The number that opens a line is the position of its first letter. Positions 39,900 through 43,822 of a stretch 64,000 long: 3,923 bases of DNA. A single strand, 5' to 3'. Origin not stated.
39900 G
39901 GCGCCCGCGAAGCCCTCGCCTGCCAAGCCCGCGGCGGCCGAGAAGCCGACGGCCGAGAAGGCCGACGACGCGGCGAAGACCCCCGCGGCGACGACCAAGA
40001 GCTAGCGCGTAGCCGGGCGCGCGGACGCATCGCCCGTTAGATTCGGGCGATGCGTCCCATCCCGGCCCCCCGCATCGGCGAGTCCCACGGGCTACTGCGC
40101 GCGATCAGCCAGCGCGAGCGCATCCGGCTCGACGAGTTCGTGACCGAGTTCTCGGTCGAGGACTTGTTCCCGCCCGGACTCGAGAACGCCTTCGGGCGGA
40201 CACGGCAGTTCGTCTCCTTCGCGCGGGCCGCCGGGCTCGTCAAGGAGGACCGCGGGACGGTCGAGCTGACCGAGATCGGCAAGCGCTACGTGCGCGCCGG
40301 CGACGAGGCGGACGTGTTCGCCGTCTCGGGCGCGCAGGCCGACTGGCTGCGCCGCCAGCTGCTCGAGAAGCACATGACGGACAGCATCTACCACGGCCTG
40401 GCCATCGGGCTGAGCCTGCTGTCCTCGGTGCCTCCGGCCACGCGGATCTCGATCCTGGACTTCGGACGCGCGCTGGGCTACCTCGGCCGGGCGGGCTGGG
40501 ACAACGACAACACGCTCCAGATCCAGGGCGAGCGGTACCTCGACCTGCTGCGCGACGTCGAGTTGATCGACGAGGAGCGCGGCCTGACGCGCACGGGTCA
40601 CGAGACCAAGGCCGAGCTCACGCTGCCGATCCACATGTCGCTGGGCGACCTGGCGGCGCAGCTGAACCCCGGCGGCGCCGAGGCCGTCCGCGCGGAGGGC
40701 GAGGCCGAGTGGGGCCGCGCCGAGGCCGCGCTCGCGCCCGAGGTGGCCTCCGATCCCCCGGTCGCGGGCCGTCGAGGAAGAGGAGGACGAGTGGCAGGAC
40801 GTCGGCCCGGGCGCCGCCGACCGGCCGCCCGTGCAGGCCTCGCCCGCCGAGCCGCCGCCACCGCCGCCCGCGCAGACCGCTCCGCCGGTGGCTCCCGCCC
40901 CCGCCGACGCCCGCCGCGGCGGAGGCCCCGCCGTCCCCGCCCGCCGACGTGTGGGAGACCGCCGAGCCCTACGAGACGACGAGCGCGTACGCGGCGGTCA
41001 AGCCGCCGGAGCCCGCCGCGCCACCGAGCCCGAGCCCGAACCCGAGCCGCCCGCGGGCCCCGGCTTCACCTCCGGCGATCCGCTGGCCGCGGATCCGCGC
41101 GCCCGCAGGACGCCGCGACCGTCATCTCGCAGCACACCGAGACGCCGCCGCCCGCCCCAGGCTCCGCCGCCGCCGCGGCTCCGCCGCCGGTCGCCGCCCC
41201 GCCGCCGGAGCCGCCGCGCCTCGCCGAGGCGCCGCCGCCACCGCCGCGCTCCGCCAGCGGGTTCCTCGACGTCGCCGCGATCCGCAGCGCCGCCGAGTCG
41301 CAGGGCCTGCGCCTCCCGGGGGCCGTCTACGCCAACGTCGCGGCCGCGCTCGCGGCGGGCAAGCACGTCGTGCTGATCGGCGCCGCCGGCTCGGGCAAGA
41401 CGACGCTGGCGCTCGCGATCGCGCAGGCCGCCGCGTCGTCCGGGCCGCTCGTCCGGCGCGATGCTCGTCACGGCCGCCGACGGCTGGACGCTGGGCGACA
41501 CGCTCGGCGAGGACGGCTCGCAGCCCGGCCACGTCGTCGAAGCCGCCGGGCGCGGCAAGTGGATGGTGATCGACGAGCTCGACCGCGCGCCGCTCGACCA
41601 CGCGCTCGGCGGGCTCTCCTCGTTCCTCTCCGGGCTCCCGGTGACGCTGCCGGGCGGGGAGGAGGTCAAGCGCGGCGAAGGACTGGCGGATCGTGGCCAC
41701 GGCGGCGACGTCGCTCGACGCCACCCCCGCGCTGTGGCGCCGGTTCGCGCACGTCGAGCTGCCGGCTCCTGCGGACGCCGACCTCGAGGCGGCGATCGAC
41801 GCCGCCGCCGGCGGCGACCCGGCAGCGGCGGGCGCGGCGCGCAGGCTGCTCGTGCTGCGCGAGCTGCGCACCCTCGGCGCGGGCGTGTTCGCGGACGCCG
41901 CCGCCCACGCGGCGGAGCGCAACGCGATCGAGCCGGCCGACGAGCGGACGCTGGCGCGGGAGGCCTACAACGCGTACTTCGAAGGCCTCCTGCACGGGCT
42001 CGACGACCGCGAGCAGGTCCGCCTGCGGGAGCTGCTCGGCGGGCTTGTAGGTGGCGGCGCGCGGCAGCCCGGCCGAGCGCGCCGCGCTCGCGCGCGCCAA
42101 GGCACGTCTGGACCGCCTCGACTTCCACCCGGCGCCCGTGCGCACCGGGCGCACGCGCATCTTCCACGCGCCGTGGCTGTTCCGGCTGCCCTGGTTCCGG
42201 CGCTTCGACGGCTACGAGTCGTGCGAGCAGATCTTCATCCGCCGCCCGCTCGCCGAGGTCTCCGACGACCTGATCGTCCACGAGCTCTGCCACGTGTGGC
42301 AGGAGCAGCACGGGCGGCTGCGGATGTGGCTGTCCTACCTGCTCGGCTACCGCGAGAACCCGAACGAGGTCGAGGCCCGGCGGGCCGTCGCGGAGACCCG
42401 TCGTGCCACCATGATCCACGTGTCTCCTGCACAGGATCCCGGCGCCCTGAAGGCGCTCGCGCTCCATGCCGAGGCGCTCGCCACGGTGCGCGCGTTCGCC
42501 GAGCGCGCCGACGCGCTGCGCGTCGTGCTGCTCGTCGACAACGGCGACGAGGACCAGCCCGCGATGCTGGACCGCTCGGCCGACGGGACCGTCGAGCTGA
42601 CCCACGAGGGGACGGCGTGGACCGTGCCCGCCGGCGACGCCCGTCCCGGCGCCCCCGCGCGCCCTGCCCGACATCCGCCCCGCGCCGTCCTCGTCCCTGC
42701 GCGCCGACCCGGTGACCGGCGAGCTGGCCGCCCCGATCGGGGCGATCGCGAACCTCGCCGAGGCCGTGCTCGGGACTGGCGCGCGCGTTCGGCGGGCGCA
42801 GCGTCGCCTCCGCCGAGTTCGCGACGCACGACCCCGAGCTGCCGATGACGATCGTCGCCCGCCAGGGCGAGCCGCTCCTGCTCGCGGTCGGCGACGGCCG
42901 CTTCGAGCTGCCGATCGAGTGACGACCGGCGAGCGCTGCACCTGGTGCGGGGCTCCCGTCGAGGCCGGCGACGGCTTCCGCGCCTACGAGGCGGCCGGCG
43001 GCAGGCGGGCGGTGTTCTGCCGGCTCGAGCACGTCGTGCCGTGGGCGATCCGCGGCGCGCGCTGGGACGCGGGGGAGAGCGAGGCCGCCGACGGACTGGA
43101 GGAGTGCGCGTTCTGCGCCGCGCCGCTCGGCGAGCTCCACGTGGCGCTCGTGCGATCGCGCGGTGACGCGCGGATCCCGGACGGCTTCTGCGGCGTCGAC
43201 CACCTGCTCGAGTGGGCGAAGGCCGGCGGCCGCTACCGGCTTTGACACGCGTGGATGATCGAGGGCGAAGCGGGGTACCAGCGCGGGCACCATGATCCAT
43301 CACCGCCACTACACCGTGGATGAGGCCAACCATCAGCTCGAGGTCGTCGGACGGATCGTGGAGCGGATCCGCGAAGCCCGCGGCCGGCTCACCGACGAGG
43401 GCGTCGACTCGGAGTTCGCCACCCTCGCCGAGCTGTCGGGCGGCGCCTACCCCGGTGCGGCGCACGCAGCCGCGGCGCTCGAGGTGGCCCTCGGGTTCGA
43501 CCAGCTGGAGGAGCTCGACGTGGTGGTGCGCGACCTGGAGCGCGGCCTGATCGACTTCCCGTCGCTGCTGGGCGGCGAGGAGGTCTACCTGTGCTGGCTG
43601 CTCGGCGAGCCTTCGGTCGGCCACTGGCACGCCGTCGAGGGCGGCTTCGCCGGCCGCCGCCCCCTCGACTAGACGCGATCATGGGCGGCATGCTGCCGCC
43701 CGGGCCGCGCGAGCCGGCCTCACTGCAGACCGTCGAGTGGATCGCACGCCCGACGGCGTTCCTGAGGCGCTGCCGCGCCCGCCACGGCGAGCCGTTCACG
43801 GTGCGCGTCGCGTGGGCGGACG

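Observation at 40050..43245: Uncharacterised three-gene module: winged-helix/Pro-rich/AAA_5 (McrB-like) ATPase, DUF45/WLM-type HExxH metallohydrolase and zinc-ribbon protein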

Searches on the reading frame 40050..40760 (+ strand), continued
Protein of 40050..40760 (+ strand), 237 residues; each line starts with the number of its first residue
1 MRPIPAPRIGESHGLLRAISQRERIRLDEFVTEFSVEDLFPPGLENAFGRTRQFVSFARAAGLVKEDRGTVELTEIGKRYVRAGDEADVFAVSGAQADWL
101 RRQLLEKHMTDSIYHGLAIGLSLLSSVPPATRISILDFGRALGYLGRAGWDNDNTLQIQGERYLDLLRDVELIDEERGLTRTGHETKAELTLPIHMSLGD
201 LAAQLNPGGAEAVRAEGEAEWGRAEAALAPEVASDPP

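Call 83: fold_search(model_id=the predicted structure, library=pdb)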
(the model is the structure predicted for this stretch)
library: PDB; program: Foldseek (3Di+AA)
matches with E <= 10: 451; with E <= 0.001: 0
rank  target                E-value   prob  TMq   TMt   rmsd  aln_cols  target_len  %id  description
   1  2fok_B                1.2e-02  1.00  0.49  0.21  11.8       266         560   11  STRUCTURE OF RESTRICTION ENDONUCLEASE FOKI (released 1998-06-17)
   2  5lhc_A                4.7e-02  0.90  0.37  0.17  12.6       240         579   15  The structure of D456A mutant of Nt.BspD6I nicking endonuclease at 0.24 nm resolution . (released 2017-08-16)
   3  7zge_C                6.4e-02  0.94  0.42  0.48  11.8       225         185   14  BrxA, BREX phage defence protein (released 2022-06-22)
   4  2va8_A                9.5e-02  0.69  0.31  0.14  13.5       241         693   16  DNA Repair Helicase Hel308 (released 2008-01-15)
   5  6qnz_B                1.5e-01  0.82  0.37  0.16  12.9       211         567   17  Crystal structure of the site-specific DNA nickase N.BspD6I E418A Mutant (released 2020-03-04)
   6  8tjk_B                2.6e-01  0.38  0.23  0.17  15.9       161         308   14  SAM-dependent methyltransferase RedM bound to SAH (released 2023-12-13)
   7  2va8_B                2.9e-01  0.47  0.31  0.13  11.9       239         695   16  DNA Repair Helicase Hel308 (released 2008-01-15)
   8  4kib_A                3.0e-01  0.77  0.27  0.19   9.3       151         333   14  Crystal structure of methyltransferase from Streptomyces hygroscopicus complexed with S-adenosyl-L-homocysteine and me (released 2014-05-07)
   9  5k5q_C                3.2e-01  0.99  0.24  0.56   3.0        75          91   17  Structure of AspA-DNA complex: novel centromere bindng protein-centromere complex (released 2016-06-01)
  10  4kib_B                3.2e-01  0.72  0.26  0.18   9.7       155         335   13  Crystal structure of methyltransferase from Streptomyces hygroscopicus complexed with S-adenosyl-L-homocysteine and me (released 2014-05-07)
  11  2ewf                  3.3e-01  0.66  0.38  0.17  12.7       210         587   19  Crystal structure of the site-specific DNA nickase N.BspD6I (released 2006-11-21)
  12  6b3a                  3.3e-01  0.38  0.23  0.10  13.6       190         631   14  AprA Methyltransferase 1 - GNAT didomain in complex with Mn2+ and SAM (released 2017-11-15)
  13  4m74_B                3.7e-01  0.60  0.26  0.18  10.3       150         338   13  Mutant structure of methyltransferase from Streptomyces hygroscopicus (released 2014-06-25)
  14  8hd2                  3.7e-01  0.54  0.23  0.17   9.8       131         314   10  Crystal structure of SAM dependent methyltransferase encoded in type II fatty acid biosynthesis gene cluster from ladder (released 2023-05-17)
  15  6jyi_B                3.7e-01  0.38  0.25  0.33  15.5       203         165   10  Crystal structure of the PadR-like transcriptional regulator BC1756 from Bacillus cereus (released 2019-06-26)
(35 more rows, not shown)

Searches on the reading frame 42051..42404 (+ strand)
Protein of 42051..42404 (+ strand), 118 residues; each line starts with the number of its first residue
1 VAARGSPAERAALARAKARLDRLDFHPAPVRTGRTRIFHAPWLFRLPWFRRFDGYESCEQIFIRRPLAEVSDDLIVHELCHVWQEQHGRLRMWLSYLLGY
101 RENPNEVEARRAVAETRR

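Call 57: predict_structure(alignment_id=A6)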
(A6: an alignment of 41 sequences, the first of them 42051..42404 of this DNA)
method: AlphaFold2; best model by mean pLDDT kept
length: 118 residues; sequences in the alignment: 41
mean_pLDDT: 86.7   pTM: 0.81
mean pLDDT of the five models: 86.7, 85.7, 82.7, 76.7, 74.0
residues with pLDDT >= 90: 46; 70-90: 66; 50-70: 3; < 50: 3
segments of 3 or more residues with pLDDT < 50: 1-3
pLDDT, mean of each block of 10 residues (from residue 1): 67 91 83 84 88 84 88 93 90 88 93 91
secondary structure, 60 per line:
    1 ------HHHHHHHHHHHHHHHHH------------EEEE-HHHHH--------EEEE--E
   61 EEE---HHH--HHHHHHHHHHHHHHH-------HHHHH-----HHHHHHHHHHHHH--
elements in order: H7-23 E36-39 H41-45 E54-57 E60-63 H72-86 H94-98 H104-116

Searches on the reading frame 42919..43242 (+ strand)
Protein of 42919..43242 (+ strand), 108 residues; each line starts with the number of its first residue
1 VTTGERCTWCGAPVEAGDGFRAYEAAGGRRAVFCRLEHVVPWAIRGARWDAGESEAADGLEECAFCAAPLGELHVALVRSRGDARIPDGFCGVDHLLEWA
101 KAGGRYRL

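Call 6: search_protein_families(library=pfam, max_evalue=1, proteins=[window:42919-43242:+])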
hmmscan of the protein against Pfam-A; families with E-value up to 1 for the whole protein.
seq(108 aa): 6 families
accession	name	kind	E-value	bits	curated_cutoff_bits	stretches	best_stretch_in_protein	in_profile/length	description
PF24461.1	DUF7576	-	0.00092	19.5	27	1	51-100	8-59/60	Family of unknown function (DUF7576)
PF20343.3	DUF6638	-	0.078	12.3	27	0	81-106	301-326/439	Family of unknown function (DUF6638)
PF01246.26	Ribosomal_L24e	-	0.1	13.2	27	0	5-34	4-32/66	Ribosomal protein L24e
PF06221.18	zf-C2HC5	-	0.11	13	25.8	0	58-70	31-44/54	Putative zinc finger motif, C2HC5-type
PF13240.11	Zn_Ribbon_1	-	0.19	12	25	1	7-20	2-15/23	zinc-ribbon domain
PF18147.6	Suv3_C_1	-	0.24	11.8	22.5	0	5-18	15-28/43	Suv3 C-terminal domain 1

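Call 7: search_protein_families(library=padloc, max_evalue=1, proteins=[window:42919-43242:+])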
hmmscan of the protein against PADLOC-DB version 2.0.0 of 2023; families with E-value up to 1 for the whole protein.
seq(108 aa): 0 families

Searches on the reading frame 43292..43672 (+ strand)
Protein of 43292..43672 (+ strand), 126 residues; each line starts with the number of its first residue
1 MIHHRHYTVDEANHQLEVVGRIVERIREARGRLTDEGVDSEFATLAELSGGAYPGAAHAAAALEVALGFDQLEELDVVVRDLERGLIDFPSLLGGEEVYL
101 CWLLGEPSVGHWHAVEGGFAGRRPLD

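Call 65: search_protein_families(library=pfam, max_evalue=0.1, proteins=[window:43292-43672:+])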
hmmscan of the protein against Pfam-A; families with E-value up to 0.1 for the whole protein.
window:43292-43672:+ (126 aa): 1 family
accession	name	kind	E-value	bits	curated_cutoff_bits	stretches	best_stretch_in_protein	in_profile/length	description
PF09969.14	DUF2203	-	2.3e-29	103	24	1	5-125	1-122/122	Uncharacterized conserved protein (DUF2203)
